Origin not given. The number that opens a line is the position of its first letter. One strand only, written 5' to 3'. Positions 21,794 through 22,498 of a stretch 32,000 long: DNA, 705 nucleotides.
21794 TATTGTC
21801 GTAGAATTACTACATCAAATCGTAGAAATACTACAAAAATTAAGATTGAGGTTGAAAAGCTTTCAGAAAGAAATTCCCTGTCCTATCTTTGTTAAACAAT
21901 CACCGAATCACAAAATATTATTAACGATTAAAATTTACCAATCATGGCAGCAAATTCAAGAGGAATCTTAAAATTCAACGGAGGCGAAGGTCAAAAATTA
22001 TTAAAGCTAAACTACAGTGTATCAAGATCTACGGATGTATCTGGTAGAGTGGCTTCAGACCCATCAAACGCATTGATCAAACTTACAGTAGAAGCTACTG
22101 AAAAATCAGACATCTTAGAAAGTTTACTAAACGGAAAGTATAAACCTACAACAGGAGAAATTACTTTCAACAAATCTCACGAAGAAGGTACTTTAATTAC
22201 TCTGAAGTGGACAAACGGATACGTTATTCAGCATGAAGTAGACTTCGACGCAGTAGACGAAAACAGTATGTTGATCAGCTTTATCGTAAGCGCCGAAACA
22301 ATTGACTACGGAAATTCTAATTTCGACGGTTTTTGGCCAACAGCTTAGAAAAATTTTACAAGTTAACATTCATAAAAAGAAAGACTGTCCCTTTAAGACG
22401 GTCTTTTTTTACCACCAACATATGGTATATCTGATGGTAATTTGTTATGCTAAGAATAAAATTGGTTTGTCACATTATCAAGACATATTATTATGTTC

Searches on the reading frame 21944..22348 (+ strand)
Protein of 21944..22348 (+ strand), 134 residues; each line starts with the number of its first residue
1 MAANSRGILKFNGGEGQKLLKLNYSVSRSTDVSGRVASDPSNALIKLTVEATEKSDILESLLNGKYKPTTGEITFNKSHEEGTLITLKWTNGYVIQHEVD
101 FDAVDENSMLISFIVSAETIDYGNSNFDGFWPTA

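Call 9: search_protein_families(library=pfam, proteins=[window:21944-22348:+], max_evalue=0.01)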
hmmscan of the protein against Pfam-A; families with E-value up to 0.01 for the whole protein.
window:21944-22348:+ (134 aa): 1 family
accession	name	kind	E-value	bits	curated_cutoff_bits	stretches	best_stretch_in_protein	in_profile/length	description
PF17642.6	TssD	-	2.3e-31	108.8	25.8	1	6-132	4-128/128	Hemolysin coregulated protein Hcp (TssD)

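Call 11: find_homologous_proteins(query=window:21944-22348:+)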
Query window:21944-22348:+ (134 aa): 600 proteins with E <= 0.001 among 609 candidates; the best 120 are listed.
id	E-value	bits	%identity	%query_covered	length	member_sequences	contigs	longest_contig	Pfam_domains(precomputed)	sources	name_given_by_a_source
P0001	8.9e-82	289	100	100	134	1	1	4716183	PF17642.7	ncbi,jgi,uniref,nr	ncbi:hypothetical protein J3D55_001504 [Chryseobacterium ginsenosidimutans]|jgi:hypothetical protein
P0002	2.1e-79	282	98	100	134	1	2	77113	PF17642.7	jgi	jgi:hypothetical protein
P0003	2.7e-79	281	98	100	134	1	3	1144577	PF17642.7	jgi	jgi:hypothetical protein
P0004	7.8e-76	270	92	99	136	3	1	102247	PF17642.7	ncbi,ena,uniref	ncbi:type VI secretion system tube protein TssD [Chryseobacterium sp. NFX27]|uniref:type VI secretio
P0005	9.7e-76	270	95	99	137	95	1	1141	PF17642.7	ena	-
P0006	1.5e-75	269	92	99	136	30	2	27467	PF17642.7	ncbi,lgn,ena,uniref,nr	ncbi:type VI secretion system tube protein TssD [Chryseobacterium profundimaris]|uniref:Type VI secr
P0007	3.6e-75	268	90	100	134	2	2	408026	PF17642.7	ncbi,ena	-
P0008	7.5e-75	267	91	99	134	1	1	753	PF17642.7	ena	-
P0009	9.6e-75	266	91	100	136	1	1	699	PF17642.7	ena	-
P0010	1.2e-74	266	93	99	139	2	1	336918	PF17642.7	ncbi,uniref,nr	ncbi:type VI secretion system tube protein TssD [Chryseobacterium populi]|uniref:Type VI secretion s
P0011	1.5e-74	266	90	99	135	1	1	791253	PF17642.7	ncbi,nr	ncbi:hypothetical protein ASG22_04645 [Chryseobacterium sp. Leaf405]|nr:hypothetical protein ASG22_0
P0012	1.6e-74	266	91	99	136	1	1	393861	PF17642.7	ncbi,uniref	ncbi:type VI secretion system tube protein TssD [Chryseobacterium sp. DT-3]|uniref:type VI secretion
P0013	1.7e-74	266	90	100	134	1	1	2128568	PF17642.7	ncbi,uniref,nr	ncbi:type VI secretion system tube protein TssD [Chryseobacterium shigense]|uniref:Phage tail tube p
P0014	1.1e-73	263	89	99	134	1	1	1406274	PF17642.7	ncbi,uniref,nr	ncbi:type VI secretion system tube protein TssD [Chryseobacterium herbae]|uniref:Type VI secretion s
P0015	1.2e-73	263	90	99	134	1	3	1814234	PF17642.7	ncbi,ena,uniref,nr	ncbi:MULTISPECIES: type VI secretion system tube protein TssD [unclassified Chryseobacterium]|uniref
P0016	1.7e-73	262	89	99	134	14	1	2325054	PF17642.7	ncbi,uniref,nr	ncbi:hypothetical protein JET18_03965 [Chryseobacterium sp. L7]|uniref:Type VI secretion system need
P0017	1.8e-73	262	89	99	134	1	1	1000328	PF17642.7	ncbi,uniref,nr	ncbi:type VI secretion system tube protein TssD [Chryseobacterium lathyri]|uniref:type VI secretion 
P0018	1.8e-73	262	90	99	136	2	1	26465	PF17642.7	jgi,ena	-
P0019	2.1e-73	262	90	100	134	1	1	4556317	PF17642.7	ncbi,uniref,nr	ncbi:hypothetical protein M2347_002504 [Chryseobacterium sp. H1D6B]|uniref:type VI secretion system 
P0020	2.2e-73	262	90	100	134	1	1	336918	PF17642.7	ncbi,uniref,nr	ncbi:type VI secretion system tube protein TssD [Chryseobacterium populi]|uniref:Type VI secretion s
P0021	2.3e-73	262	92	99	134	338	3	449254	PF17642.7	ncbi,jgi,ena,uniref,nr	ncbi:MAG: hypothetical protein K0R36_3332 [Chryseobacterium sp.]|jgi:hypothetical protein|uniref:typ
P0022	2.4e-73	262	89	99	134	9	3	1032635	PF17642.7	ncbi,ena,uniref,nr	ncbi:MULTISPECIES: type VI secretion system tube protein TssD [unclassified Chryseobacterium]|uniref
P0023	2.4e-73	262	90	100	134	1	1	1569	PF17642.7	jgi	jgi:hypothetical protein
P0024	3.8e-73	261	90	99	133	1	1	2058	PF17642.7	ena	-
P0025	4.6e-73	261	89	99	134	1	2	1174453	PF17642.7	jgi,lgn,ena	-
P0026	5.4e-73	261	90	100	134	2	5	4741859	PF17642.7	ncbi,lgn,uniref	ncbi:type VI secretion system tube protein TssD [Chryseobacterium sp. PMSZPI]|uniref:type VI secreti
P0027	6.1e-73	261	90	99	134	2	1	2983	PF17642.7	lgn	-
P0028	6.4e-73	261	88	99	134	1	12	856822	PF17642.7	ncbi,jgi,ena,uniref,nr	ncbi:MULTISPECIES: type VI secretion system tube protein TssD [Chryseobacterium]|jgi:hypothetical pr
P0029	6.5e-73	261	88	100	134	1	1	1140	PF17642.7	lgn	-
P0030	6.8e-73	260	89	99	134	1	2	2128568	PF17642.7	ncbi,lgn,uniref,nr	ncbi:type VI secretion system tube protein TssD [Chryseobacterium shigense]|uniref:Type VI secretion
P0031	7.7e-73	260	89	99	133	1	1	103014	PF17642.7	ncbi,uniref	ncbi:type VI secretion system tube protein TssD [Chryseobacterium tongliaoense]|uniref:type VI secre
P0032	9.6e-73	260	90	98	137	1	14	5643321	PF17642.7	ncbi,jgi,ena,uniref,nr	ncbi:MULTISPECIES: type VI secretion system tube protein TssD [Chryseobacterium]|jgi:hypothetical pr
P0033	1.1e-72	260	90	98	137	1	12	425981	PF17642.7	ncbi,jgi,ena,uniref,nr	ncbi:type VI secretion system tube protein TssD [Chryseobacterium culicis]|jgi:hypothetical protein|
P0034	1.2e-72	260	88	99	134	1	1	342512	PF17642.7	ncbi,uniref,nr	ncbi:type VI secretion system tube protein TssD [Chryseobacterium luteum]|uniref:Type VI secretion s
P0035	1.6e-72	259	86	99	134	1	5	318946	PF17642.7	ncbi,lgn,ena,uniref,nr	ncbi:type VI secretion system tube protein TssD [Chryseobacterium carnipullorum]|uniref:type VI secr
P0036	2.0e-72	259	89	100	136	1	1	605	PF17642.7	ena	-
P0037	2.0e-72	259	90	98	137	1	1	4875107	PF17642.7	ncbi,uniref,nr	ncbi:MAG: hypothetical protein MUW56_15690 [Chryseobacterium sp.]|uniref:type VI secretion system tu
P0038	2.2e-72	259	88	99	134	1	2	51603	PF17642.7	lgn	-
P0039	2.3e-72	259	86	99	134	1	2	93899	PF17642.7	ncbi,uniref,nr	ncbi:hypothetical protein B0A69_18440 [Chryseobacterium shigense]|uniref:Type VI secretion system se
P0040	2.3e-72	259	89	99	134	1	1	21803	PF17642.7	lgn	-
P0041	2.3e-72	259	90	99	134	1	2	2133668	PF17642.7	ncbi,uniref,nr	ncbi:type VI secretion system tube protein TssD [Chryseobacterium kwangjuense]|uniref:Type VI secret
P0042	3.0e-72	258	88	100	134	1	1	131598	PF17642.7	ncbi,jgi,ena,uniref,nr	ncbi:type VI secretion system tube protein TssD [Chryseobacterium sp.]|uniref:type VI secretion syst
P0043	3.0e-72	258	87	99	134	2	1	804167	PF17642.7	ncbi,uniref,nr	ncbi:hypothetical protein SAMN05421594_1626 [Chryseobacterium oleae]|uniref:Phage tail tube protein 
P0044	3.7e-72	258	89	98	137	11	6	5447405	PF17642.7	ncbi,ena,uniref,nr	ncbi:type VI secretion system tube protein TssD [Chryseobacterium arthrosphaerae]|uniref:type VI sec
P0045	4.1e-72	258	90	98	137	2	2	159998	PF17642.7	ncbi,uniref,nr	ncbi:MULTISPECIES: type VI secretion system tube protein TssD [unclassified Chryseobacterium]|uniref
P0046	4.3e-72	258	86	99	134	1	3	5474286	PF17642.7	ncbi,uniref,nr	ncbi:hypothetical protein EG346_12650 [Chryseobacterium carnipullorum]|uniref:Type VI secretion syst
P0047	5.2e-72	258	86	100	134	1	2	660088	PF17642.7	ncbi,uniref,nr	ncbi:type VI secretion system tube protein TssD [Chryseobacterium viscerum]|uniref:Type VI secretion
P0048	5.9e-72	257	89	98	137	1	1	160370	PF17642.7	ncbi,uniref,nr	ncbi:type VI secretion system tube protein TssD [Chryseobacterium sp. JV558]|uniref:type VI secretio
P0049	6.6e-72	257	89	98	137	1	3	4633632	PF17642.7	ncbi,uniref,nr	ncbi:type VI secretion system tube protein TssD [Chryseobacterium gallinarum]|uniref:Type VI secreti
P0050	7.1e-72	257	86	100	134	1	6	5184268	PF17642.7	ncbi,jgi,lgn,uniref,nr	ncbi:hypothetical protein DBR39_14325 [Chryseobacterium sp. KBW03]|jgi:hypothetical protein|uniref:t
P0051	7.4e-72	257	86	100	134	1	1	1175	PF17642.7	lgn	-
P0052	8.1e-72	257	89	100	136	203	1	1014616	PF17642.7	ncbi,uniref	ncbi:type VI secretion system tube protein TssD [Chryseobacterium sp. MIQD13]|uniref:type VI secreti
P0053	8.2e-72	257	87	100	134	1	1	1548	PF17642.7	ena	-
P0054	8.3e-72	257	86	99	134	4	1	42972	PF17642.7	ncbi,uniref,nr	ncbi:hypothetical protein HHL23_19955 [Chryseobacterium sp. RP-3-3]|uniref:Type VI secretion system 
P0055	1.0e-71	257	89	100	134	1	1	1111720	PF17642.7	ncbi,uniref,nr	ncbi:type VI secretion system tube protein TssD [Chryseobacterium defluvii]|uniref:Uncharacterized p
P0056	1.0e-71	257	87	98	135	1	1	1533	PF17642.7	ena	-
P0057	1.0e-71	257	87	100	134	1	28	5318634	PF17642.7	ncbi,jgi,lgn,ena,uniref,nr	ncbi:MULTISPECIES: type VI secretion system tube protein TssD [Chryseobacterium]|uniref:Phage tail t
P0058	1.1e-71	257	89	98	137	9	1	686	PF17642.7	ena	-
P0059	1.1e-71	257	87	100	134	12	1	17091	PF17642.7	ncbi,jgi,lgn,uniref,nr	ncbi:type VI secretion system tube protein TssD [Chryseobacterium sp.]|uniref:type VI secretion syst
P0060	1.1e-71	257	88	99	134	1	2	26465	PF17642.7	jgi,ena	-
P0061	1.3e-71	256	86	100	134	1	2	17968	PF17642.7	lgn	-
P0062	1.3e-71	256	87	99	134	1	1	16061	PF17642.7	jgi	jgi:hypothetical protein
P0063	1.3e-71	256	87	99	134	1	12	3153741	PF17642.7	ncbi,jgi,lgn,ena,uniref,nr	ncbi:type VI secretion system tube protein TssD [Chryseobacterium oranimense]|jgi:hypothetical prote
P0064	1.4e-71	256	89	98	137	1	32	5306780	PF17642.7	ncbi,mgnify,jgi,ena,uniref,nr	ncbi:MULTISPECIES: type VI secretion system tube protein TssD [Chryseobacterium]|mgnify:FL=1|jgi:hyp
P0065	1.4e-71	256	88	98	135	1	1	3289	PF17642.7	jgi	jgi:hypothetical protein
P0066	1.5e-71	256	90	97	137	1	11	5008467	PF17642.7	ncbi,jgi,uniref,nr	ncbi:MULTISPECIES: type VI secretion system tube protein TssD [Chryseobacterium]|jgi:hypothetical pr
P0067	1.6e-71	256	89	98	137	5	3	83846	PF17642.7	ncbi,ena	-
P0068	1.6e-71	256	90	98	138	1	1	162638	PF17642.7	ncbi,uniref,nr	ncbi:hypothetical protein F3J23_19005 [Chryseobacterium sp. Tr-659]|uniref:type VI secretion system 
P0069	1.6e-71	256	87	99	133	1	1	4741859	PF17642.7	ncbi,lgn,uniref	ncbi:type VI secretion system tube protein TssD [Chryseobacterium sp. PMSZPI]|uniref:type VI secreti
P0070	1.8e-71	256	88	100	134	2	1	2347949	PF17642.7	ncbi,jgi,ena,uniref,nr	ncbi:type VI secretion system tube protein TssD [Chryseobacterium sp. Leaf394]|uniref:type VI secret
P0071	1.8e-71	256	86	99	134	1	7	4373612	PF17642.7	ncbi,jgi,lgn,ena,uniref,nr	ncbi:hypothetical protein N0B40_01230 [Chryseobacterium oranimense]|jgi:hypothetical protein|uniref:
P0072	1.9e-71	256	89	98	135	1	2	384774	PF17642.7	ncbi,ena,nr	ncbi:type VI secretion system tube protein TssD [Chryseobacterium gleum]|nr:type VI secretion system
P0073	2.0e-71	256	89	98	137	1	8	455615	PF17642.7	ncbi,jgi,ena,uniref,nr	ncbi:hypothetical protein J2795_004537 [Chryseobacterium bernardetii]|jgi:hypothetical protein|unire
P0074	2.0e-71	256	86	100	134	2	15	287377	PF17642.7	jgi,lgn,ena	-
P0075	2.0e-71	256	88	98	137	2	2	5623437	PF17642.7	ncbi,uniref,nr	ncbi:hypothetical protein NK356_10050 [Chryseobacterium sp. S0630]|uniref:type VI secretion system t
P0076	2.1e-71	256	88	100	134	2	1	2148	PF17642.7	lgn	-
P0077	2.1e-71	256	88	98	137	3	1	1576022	PF17642.7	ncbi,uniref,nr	ncbi:hypothetical protein C1631_000275 [Chryseobacterium phosphatilyticum]|uniref:Type VI secretion 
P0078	2.1e-71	256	89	97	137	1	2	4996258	PF17642.7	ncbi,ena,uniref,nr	ncbi:type VI secretion system tube protein TssD [Chryseobacterium sp. MA9]|uniref:type VI secretion 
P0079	2.1e-71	256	89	98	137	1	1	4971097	PF17642.7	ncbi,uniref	ncbi:type VI secretion system tube protein TssD [Chryseobacterium sp. CBSDS_008]|uniref:type VI secr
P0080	2.1e-71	256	89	98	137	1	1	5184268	PF17642.7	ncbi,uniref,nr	ncbi:type VI secretion system tube protein TssD [Chryseobacterium sp. MEBOG07]|uniref:type VI secret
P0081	2.1e-71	256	89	97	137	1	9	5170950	PF17642.7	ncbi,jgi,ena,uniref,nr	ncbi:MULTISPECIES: type VI secretion system tube protein TssD [Chryseobacterium]|jgi:hypothetical pr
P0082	2.2e-71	256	90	100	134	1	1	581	PF17642.7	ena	-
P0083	2.2e-71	256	87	100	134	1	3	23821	PF17642.7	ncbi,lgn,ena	-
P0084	2.5e-71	255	86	99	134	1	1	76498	PF17642.7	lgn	-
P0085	2.6e-71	255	89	98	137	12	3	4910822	PF17642.7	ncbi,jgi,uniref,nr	ncbi:type VI secretion system tube protein TssD [Chryseobacterium sp.]|uniref:type VI secretion syst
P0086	2.6e-71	255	88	98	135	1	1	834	PF17642.7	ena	-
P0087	2.7e-71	255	88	98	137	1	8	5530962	PF17642.7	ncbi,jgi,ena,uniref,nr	ncbi:type VI secretion system tube protein TssD [Chryseobacterium sp. NRRL B-14859]|uniref:type VI s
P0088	2.8e-71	255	87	99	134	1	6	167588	PF17642.7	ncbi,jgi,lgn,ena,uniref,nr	ncbi:MAG TPA: hypothetical protein DIT10_08865 [Chryseobacterium sp.]|jgi:hypothetical protein|unire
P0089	2.8e-71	255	91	96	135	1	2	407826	PF17642.7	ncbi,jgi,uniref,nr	ncbi:hypothetical protein FW781_15680 [Chryseobacterium panacisoli]|uniref:Type VI secretion system 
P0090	2.8e-71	255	87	99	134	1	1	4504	PF17642.7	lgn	-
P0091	3.0e-71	255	89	98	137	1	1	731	PF17642.7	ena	-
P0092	3.0e-71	255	85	100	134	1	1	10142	PF17642.7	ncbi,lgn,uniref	ncbi:type VI secretion system tube protein TssD [Chryseobacterium sp.]|uniref:type VI secretion syst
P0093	3.0e-71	255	89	98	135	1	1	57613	PF17642.7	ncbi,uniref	ncbi:type VI secretion system tube protein TssD [Chryseobacterium sp. IT-36CA2]|uniref:type VI secre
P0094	3.0e-71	255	88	99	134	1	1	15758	PF17642.7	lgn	-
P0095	3.1e-71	255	88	97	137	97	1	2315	PF17642.7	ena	-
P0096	3.1e-71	255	86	99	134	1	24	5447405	PF17642.7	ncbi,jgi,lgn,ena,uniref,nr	ncbi:type VI secretion system tube protein TssD [Chryseobacterium arthrosphaerae]|uniref:Type VI sec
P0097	3.1e-71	255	85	100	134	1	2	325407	PF17642.7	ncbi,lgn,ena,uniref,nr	ncbi:hypothetical protein BBI01_17455 [Chryseobacterium artocarpi]|uniref:Type VI secretion system n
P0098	3.1e-71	255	89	96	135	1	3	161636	PF17642.7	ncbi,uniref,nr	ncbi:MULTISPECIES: type VI secretion system tube protein TssD [unclassified Chryseobacterium]|uniref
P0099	3.4e-71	255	85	100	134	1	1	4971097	PF17642.7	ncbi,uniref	ncbi:type VI secretion system tube protein TssD [Chryseobacterium sp. CBSDS_008]|uniref:type VI secr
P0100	3.6e-71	255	89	98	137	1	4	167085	PF17642.7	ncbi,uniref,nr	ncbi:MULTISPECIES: type VI secretion system tube protein TssD [Chryseobacterium]|uniref:Phage tail p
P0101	3.6e-71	255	89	98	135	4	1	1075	PF17642.7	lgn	-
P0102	3.8e-71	255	85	100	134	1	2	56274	PF17642.7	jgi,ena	-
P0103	4.2e-71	255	85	99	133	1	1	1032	PF17642.7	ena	-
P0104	4.3e-71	255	88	97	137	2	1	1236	PF17642.7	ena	-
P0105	4.3e-71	255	85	100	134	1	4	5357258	PF17642.7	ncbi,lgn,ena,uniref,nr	ncbi:hypothetical protein H5J24_04055 [Chryseobacterium capnotolerans]|uniref:type VI secretion syst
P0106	4.5e-71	255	87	99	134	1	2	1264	PF17642.7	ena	-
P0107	4.6e-71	255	88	98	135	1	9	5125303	PF17642.7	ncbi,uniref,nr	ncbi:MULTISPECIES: type VI secretion system tube protein TssD [Chryseobacterium]|uniref:Type VI secr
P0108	4.7e-71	255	88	99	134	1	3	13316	PF17642.7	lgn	-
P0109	4.7e-71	255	89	98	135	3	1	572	PF17642.7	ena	-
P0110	4.7e-71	255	88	98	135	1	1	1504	PF17642.7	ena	-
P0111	4.8e-71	255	88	98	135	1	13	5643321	PF17642.7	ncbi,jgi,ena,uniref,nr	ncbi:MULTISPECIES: type VI secretion system tube protein TssD [Chryseobacterium]|jgi:hypothetical pr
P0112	4.8e-71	255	88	98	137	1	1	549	PF17642.7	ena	-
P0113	4.8e-71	254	88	98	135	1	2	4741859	PF17642.7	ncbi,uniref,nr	ncbi:type VI secretion system tube protein TssD [Chryseobacterium sp. PMSZPI]|uniref:type VI secreti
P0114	5.1e-71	254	89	98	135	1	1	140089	PF17642.7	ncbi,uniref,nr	ncbi:type VI secretion system tube protein TssD [Chryseobacterium pennipullorum]|uniref:Type VI secr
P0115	5.2e-71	254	85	100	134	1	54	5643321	PF17642.7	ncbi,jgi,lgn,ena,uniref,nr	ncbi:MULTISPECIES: type VI secretion system tube protein TssD [Chryseobacterium]|jgi:hypothetical pr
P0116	5.2e-71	254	85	100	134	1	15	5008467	PF17642.7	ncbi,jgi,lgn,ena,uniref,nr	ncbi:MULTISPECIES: type VI secretion system tube protein TssD [Chryseobacterium]|jgi:hypothetical pr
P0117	5.3e-71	254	89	98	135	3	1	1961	PF17642.7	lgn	-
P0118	5.3e-71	254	89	98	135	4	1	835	PF17642.7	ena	-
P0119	5.5e-71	254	89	98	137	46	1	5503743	PF17642.7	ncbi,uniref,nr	ncbi:uncharacterized protein CHSO_1277 [Chryseobacterium sp. StRB126]|uniref:type VI secretion syste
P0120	6.0e-71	254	85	100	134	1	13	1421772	PF17642.7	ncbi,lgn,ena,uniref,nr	ncbi:hypothetical protein SAMN05421786_1014 [Chryseobacterium ureilyticum]|uniref:Phage tail tube pr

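Call 13: find_related_loci(query=window:21944-22348:+, collection=genome_contigs, flank=10000)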
Query window:21944-22348:+ (134 aa) in genome_contigs; peptide patterns used: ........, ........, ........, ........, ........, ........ (x = any residue, [..] = any of these).
598 stretches matched a pattern (row limit reached: there are more); 397 encode a relative of the query (tblastn E <= 1e-3); the best 80 are kept; 72 distinct loci.
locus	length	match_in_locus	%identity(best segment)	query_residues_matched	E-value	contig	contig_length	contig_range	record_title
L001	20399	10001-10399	95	1-133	4e-83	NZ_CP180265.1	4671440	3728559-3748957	Chryseobacterium sp. MMS23-Vi53 chromosome, complete genome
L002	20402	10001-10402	93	1-134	2e-82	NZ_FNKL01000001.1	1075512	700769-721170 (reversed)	Chryseobacterium soldanellicola strain DSM 17072, whole genome shotgun sequence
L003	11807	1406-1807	95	1-134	8e-84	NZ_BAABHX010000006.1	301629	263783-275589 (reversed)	Chryseobacterium ginsengisoli strain JCM 18019 sequence06, whole genome shotgun sequence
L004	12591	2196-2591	95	1-132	1e-82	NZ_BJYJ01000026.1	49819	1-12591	Chryseobacterium hagamense strain NBRC 105253 sequence026, whole genome shotgun sequence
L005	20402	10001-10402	93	1-134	6e-82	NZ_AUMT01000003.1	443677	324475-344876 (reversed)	Chryseobacterium daeguense DSM 19388 H560DRAFT_scaffold00003.3_C, whole genome shotgun sequence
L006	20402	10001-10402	93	1-134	5e-82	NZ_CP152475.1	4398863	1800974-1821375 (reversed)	Chryseobacterium sp. POE27 chromosome, complete genome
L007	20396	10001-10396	95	1-132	3e-82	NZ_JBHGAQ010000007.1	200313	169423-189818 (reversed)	Chryseobacterium sp. sg2396 Scaffold7, whole genome shotgun sequence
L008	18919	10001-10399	93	1-133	6e-82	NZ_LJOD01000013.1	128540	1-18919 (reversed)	Chryseobacterium indologenes strain CI_885 contig_13, whole genome shotgun sequence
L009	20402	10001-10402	93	1-134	3e-82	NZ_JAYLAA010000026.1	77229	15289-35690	Chryseobacterium salviniae strain T9W2-O contig_26, whole genome shotgun sequence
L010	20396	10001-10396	95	1-132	3e-82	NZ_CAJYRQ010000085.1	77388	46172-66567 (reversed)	MAG: uncultured Chryseobacterium sp. isolate SP210_3_metabat2_genome_mining.50, whole genome shotgun sequence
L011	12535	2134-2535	93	1-134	2e-82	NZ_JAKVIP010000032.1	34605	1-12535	Chryseobacterium sp. SSA4.19 NODE_32_length_34605_cov_239.460351, whole genome shotgun sequence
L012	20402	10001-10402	93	1-134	8e-82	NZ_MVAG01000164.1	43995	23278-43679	Chryseobacterium mucoviscidosis strain VT16-26 NODE_23_length_43995_cov_346.879_ID_45, whole genome shotgun sequence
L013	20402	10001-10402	92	1-134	9e-82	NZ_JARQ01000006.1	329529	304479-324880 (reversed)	Chryseobacterium hispalense DSM 25574 Contig6, whole genome shotgun sequence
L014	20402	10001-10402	92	1-134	9e-82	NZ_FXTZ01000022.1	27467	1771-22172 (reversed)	Chryseobacterium profundimaris strain DSM 28214 Ga0170463_122, whole genome shotgun sequence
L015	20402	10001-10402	92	1-134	9e-82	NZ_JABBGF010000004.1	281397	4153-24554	Chryseobacterium cheonjiense strain RJ-7-14 contig4, whole genome shotgun sequence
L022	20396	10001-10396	94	1-132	2e-81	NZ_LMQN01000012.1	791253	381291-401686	Chryseobacterium sp. Leaf405 contig_2, whole genome shotgun sequence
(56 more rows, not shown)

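Call 42: search_protein_representatives(protein=window:21944-22348:+)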
Query: 134 residues. Proteins with E-value up to 0.001 (for the whole library): 169; up to 1e-10: 22; up to 1e-30: 1. The best 150 are listed.
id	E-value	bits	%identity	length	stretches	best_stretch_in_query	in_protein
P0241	1.3e-70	251.5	84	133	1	1-133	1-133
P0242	3.0e-30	121.0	82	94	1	2-74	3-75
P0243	8.2e-28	113.1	71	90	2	66-132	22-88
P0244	4.1e-21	91.5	39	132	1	10-134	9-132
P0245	1.5e-20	89.7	40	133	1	7-132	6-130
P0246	2.4e-20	89.0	43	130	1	16-131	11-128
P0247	2.9e-19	85.5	40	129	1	6-132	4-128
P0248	1.8e-18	83.0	38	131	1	6-132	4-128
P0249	2.6e-17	79.2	33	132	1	6-132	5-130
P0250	8.2e-17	77.6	37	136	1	8-132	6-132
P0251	1.8e-16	76.5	69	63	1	3-57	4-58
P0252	3.9e-15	72.2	35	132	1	13-132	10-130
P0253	5.3e-15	71.7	29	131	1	16-134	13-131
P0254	1.4e-14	70.3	85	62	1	3-48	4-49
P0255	8.6e-14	67.8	31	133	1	10-133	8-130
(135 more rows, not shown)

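Call 43: find_homologous_proteins(query=P0244)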
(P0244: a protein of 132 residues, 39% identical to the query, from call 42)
Query P0244 (132 aa): 37 proteins with E <= 0.001 among 40 candidates.
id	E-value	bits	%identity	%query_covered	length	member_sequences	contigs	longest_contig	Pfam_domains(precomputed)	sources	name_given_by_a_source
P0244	1.7e-82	292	100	100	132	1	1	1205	PF17642.7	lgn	-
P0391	6.7e-61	222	76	100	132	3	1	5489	PF17642.7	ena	-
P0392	1.4e-36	143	51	100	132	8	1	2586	PF17642.7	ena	-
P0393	9.2e-36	141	51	100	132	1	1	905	PF17642.7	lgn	-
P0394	1.1e-35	140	50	100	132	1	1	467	PF17642.7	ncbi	-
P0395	1.4e-35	140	51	100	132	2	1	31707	PF17642.7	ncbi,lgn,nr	ncbi:MAG: type VI secretion system needle protein Hcp [Flavobacteriaceae bacterium]|nr:type VI secre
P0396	1.5e-35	140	49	100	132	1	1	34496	PF17642.7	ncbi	-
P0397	1.6e-35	140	51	100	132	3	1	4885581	PF17642.7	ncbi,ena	-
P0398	1.6e-35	140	49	100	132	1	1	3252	PF17642.7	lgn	-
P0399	2.1e-35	139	49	100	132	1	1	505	PF17642.7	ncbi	-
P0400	3.1e-35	139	51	100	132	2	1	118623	PF17642.7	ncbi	-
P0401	5.4e-35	138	50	100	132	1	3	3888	PF17642.7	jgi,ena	-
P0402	1.6e-34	137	51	100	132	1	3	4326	PF17642.7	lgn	-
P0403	1.7e-34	137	50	100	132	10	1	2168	PF17642.7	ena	-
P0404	1.7e-34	137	47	100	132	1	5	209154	PF17642.7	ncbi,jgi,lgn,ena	jgi:hypothetical protein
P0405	1.8e-34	136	50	100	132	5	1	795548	PF17642.7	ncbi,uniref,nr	ncbi:type VI secretion system needle protein Hcp [Flavivirga aquatica]|uniref:Type VI secretion syst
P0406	2.2e-34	136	51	100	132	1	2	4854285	PF17642.7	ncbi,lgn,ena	ncbi:type VI secretion system tube protein TssD [Aquimarina rhabdastrellae]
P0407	3.7e-34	135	48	100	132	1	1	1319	PF17642.7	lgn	-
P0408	5.8e-34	135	50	100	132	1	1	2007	PF17642.7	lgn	-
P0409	7.9e-34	134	51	100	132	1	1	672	PF17642.7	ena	-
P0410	8.4e-34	134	48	100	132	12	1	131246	PF17642.7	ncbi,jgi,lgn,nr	ncbi:MAG: type VI secretion system needle protein Hcp [Flavobacteriales bacterium]|jgi:hypothetical 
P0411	1.9e-33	133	49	100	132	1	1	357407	PF17642.7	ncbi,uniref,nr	ncbi:type VI secretion system tube protein TssD [Tamlana sp. I1]|uniref:type VI secretion system tub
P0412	1.9e-33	133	50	100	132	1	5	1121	PF17642.7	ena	-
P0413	2.0e-33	133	48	100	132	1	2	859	PF17642.7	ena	-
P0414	2.2e-33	133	50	100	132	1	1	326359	PF17642.7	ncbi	-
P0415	3.5e-33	132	48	100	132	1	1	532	PF17642.7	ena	-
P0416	3.5e-33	132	48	100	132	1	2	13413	PF17642.7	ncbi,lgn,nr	ncbi:MAG: type VI secretion system needle protein Hcp [Flavobacteriaceae bacterium]|nr:type VI secre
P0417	3.8e-33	132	49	100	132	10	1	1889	PF17642.7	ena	-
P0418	4.3e-33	132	50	100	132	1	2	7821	PF17642.7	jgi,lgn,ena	jgi:tRNA threonylcarbamoyladenosine modification (KEOPS) complex Pcc1 subunit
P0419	4.9e-33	132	48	100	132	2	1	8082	PF17642.7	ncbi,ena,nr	ncbi:MAG: type VI secretion system needle protein Hcp [Bacteroidales bacterium]|nr:type VI secretion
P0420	7.9e-33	131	48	100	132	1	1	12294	PF17642.7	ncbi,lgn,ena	-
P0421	1.2e-32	131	46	100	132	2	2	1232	PF17642.7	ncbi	-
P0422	5.2e-32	128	45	100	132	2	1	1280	PF17642.7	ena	-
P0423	7.2e-32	128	48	100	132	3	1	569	PF17642.7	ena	-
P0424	1.8e-31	127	46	100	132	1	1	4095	PF17642.7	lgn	-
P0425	2.7e-31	126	47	100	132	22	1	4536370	PF17642.7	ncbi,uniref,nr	ncbi:type VI secretion system needle protein Hcp [Tenacibaculum sp. Bg11-29]|uniref:type VI secretio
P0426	1.4e-30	124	47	100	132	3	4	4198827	PF17642.7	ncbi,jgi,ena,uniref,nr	ncbi:type VI secretion system tube protein TssD [Tenacibaculum ovolyticum]|jgi:hypothetical protein|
